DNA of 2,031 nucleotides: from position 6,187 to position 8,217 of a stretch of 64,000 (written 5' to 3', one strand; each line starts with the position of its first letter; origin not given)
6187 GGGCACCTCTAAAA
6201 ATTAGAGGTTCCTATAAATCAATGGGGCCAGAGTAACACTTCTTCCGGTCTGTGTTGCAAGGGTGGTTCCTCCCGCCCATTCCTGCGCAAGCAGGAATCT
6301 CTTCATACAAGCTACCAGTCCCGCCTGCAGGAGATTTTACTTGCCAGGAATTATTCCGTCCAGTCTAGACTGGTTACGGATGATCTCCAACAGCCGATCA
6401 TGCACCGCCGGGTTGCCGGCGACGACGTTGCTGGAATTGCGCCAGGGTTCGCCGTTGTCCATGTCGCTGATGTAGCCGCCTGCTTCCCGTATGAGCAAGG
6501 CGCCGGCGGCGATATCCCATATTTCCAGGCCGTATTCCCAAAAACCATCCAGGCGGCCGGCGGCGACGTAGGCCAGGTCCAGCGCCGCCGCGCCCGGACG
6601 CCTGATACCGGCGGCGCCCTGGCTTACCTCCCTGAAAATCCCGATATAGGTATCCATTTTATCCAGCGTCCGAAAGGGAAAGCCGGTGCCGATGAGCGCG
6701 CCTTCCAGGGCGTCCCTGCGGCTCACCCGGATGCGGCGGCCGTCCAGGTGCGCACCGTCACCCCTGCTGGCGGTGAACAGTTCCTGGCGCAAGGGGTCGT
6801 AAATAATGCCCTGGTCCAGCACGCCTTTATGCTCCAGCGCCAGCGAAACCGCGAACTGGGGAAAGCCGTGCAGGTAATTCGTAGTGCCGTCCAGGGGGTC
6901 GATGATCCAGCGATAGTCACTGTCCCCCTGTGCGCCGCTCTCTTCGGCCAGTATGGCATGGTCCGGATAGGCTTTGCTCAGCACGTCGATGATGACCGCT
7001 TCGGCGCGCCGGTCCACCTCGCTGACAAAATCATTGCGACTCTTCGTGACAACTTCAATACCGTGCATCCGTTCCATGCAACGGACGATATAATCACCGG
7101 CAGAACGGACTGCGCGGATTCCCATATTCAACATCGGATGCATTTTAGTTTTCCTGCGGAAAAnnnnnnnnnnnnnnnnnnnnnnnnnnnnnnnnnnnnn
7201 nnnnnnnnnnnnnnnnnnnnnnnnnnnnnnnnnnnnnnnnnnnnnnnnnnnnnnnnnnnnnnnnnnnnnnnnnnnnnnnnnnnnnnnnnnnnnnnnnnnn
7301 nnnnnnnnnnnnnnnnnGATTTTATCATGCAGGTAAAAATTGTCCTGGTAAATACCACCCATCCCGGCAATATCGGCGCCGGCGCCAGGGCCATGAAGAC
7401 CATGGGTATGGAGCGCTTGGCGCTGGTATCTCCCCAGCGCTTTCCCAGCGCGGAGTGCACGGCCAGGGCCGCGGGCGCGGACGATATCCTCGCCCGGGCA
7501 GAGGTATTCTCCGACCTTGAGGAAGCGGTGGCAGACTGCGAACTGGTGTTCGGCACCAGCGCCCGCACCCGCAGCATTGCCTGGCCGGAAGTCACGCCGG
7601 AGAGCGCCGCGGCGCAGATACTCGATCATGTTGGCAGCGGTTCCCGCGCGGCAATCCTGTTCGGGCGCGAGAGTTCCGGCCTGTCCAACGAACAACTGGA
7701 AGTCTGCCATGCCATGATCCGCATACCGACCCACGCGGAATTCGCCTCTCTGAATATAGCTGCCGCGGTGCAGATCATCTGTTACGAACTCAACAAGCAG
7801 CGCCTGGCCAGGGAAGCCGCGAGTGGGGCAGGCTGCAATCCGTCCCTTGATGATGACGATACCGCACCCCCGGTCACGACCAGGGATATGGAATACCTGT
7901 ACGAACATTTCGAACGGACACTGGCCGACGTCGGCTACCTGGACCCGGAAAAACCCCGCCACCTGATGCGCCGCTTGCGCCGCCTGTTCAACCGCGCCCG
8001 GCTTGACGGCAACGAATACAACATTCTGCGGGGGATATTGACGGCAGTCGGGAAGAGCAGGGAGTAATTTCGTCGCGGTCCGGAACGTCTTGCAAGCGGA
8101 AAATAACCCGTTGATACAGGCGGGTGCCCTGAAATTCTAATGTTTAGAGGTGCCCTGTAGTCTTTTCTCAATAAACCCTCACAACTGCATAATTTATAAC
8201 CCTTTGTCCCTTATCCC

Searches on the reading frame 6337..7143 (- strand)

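Call 60: search_protein_families(library=pfam, proteins=[window:6337-7143:-], max_evalue=0.00001)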
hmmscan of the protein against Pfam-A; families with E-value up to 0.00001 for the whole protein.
window:6337-7143:- (268 aa): 1 family
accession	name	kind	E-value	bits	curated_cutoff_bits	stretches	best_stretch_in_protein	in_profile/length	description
PF00459.30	Inositol_P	-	1.7e-66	224.9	27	1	2-257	3-268/271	Inositol monophosphatase family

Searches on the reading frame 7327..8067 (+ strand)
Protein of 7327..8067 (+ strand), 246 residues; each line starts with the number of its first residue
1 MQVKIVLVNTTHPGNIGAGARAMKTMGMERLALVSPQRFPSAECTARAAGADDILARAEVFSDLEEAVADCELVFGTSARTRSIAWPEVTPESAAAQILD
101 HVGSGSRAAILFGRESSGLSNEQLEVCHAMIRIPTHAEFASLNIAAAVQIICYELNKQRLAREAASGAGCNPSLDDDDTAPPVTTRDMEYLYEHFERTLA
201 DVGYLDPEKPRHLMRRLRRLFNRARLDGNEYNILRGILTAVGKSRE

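Call 60: search_protein_families(library=pfam, proteins=[window:7327-8067:+], max_evalue=0.00001)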
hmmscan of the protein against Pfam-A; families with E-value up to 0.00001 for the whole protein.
window:7327-8067:+ (246 aa): 1 family
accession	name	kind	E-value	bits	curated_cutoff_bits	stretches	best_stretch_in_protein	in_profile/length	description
PF00588.24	SpoU_methylase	-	1.5e-29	103.4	29.7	1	3-153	2-142/142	SpoU rRNA Methylase family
